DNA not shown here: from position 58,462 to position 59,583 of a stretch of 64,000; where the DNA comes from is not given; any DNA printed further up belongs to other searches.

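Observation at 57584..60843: Integrase-less ~3.2 kb islet at tRNA-Pro bounded by a 42-bp duplicate of the tRNA 3' end; cargo is AbiEi/AbiEii plus an uncharacterised 238-aa gene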

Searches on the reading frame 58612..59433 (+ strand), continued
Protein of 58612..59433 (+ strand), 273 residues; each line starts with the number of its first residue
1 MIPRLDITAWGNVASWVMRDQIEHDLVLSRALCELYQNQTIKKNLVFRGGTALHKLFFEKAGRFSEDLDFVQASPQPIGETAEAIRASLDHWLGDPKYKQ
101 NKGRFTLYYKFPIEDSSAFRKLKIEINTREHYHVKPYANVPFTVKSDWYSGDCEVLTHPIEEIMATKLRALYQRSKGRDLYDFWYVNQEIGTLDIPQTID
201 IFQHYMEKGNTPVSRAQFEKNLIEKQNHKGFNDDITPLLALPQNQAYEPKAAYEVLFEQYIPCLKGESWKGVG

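Call 61: find_encoding_contigs(protein=P0159, flank=10000, max_places=2)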
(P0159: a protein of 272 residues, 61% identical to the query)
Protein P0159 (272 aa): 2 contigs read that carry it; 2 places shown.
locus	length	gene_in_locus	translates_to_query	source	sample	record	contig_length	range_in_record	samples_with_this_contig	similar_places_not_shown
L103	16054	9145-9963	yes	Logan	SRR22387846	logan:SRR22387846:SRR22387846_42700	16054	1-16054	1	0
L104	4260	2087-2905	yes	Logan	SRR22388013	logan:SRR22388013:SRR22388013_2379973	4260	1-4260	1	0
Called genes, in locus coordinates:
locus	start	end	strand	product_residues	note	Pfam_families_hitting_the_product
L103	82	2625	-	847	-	PF11130:TraC_F_IV, PF19044:P-loop_TraG, PF12846:AAA_10 (faint)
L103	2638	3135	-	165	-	PF09676:TraV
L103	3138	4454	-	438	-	PF03743:TrbI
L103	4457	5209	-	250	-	PF06586:TraK_N, PF23536:TraK_C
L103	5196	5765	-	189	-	PF05309:TraE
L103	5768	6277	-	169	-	-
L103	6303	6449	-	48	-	-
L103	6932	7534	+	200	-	PF01381:HTH_3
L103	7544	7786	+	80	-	-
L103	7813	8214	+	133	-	PF17761:DUF1016_N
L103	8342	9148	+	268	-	PF09407:AbiEi_1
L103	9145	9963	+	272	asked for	PF08843:AbiEii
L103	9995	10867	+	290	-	-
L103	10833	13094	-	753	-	PF02518:HATPase_c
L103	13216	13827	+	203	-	PF00857:Isochorismatase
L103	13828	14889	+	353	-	-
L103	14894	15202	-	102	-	PF03992:ABM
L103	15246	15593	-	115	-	-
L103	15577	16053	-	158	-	?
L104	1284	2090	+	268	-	PF09407:AbiEi_1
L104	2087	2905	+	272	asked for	PF08843:AbiEii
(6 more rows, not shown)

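Call 84: search_protein_families(library=pfam, proteins=[L087:1917-2678:+, L087:3054-3482:-, L087:4994-5488:+, L087:4382-4660:+, L087:4660-4959:+, L100:11970-13112:+, L100:8981-10507:-, L100:10868-11125:-, L103:9995-10867:+, L085:10827-11516:-], max_evalue=0.01)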
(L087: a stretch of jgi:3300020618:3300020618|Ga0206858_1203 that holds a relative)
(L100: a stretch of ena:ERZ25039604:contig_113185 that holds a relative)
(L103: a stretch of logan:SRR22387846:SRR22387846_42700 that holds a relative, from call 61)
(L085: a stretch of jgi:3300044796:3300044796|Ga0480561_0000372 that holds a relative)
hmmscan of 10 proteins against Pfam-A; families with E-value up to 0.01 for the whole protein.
L087:1917-2678:+ (253 aa): 0 families

L087:3054-3482:- (142 aa): 0 families

L087:4994-5488:+ (164 aa): 0 families

L087:4382-4660:+ (92 aa): 1 family
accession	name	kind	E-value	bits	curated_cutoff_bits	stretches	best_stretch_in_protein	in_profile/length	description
PF05015.19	HigB-like_toxin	-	3.9e-14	53.3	27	1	3-85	1-85/91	RelE-like toxin of type II toxin-antitoxin system HigB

L087:4660-4959:+ (99 aa): 7 families
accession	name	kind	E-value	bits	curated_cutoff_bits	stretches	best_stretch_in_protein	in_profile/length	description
PF01381.28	HTH_3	-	4.8e-07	30.1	23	1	24-67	9-52/55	Helix-turn-helix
PF13560.12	HTH_31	-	1.4e-05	25.8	27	1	24-67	14-58/64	Helix-turn-helix domain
PF12844.13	HTH_19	-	3.1e-05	24.2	30.2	1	25-71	13-59/64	Helix-turn-helix domain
PF20432.4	Xre-like-HTH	-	0.0012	19.5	25.8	1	23-64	22-63/63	Antitoxin Xre-like helix-turn-helix domain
PF13384.12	HTH_23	-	0.002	18.3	24.6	0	16-46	9-39/50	Homeodomain-like domain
PF04545.22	Sigma70_r4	-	0.0036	17.2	24.1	1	24-47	20-43/50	Sigma-70, region 4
PF13443.12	HTH_26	-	0.0051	17.5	22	1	25-68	11-55/63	Cro/C1-type HTH DNA-binding domain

L100:11970-13112:+ (380 aa): 7 families
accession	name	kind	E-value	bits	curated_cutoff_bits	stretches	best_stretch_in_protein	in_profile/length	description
PF00589.27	Phage_integrase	-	1.9e-29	103.1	27.1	1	195-358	2-169/172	Phage integrase family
PF13102.12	Phage_int_SAM_5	-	4.1e-07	30.7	22.3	1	92-181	2-93/98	Phage integrase SAM-like domain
PF24624.1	Int_N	-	1.4e-06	29.3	27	1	121-179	32-91/100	Phage integrase, N-terminal domain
PF13495.12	Phage_int_SAM_4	-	3.4e-06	27.8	27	1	122-175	29-83/85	Phage integrase, N-terminal SAM-like domain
PF14659.12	Phage_int_SAM_3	-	0.00014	22.4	22.6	1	92-145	2-56/58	Phage integrase, N-terminal SAM-like domain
PF22022.2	Phage_int_M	-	0.00018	22.1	27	1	92-180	1-89/96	Phage integrase central domain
PF02899.23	Phage_int_SAM_1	-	0.0002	22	22.3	1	117-171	28-80/83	Phage integrase, N-terminal SAM-like domain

L100:8981-10507:- (508 aa): 1 family
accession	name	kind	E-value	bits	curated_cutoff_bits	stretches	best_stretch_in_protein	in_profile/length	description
PF13148.11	DUF3987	-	3.9e-89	299.8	27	1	57-421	2-363/364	Protein of unknown function (DUF3987)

L100:10868-11125:- (85 aa): 1 family
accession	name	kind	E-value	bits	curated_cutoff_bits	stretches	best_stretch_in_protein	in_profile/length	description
PF12728.13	HTH_17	-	8.4e-07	29.6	27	1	26-70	6-50/51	Helix-turn-helix domain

L103:9995-10867:+ (290 aa): 1 family
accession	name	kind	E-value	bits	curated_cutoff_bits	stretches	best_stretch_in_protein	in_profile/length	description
PF12686.12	DUF3800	-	3.3e-05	25.1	21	1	17-161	1-131/149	Protein of unknown function (DUF3800)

L085:10827-11516:- (229 aa): 1 family
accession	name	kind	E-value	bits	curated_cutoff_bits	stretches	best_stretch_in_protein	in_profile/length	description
PF20334.3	DUF6629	-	4e-16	59.8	27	1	1-224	1-201/209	Family of unknown function (DUF6629)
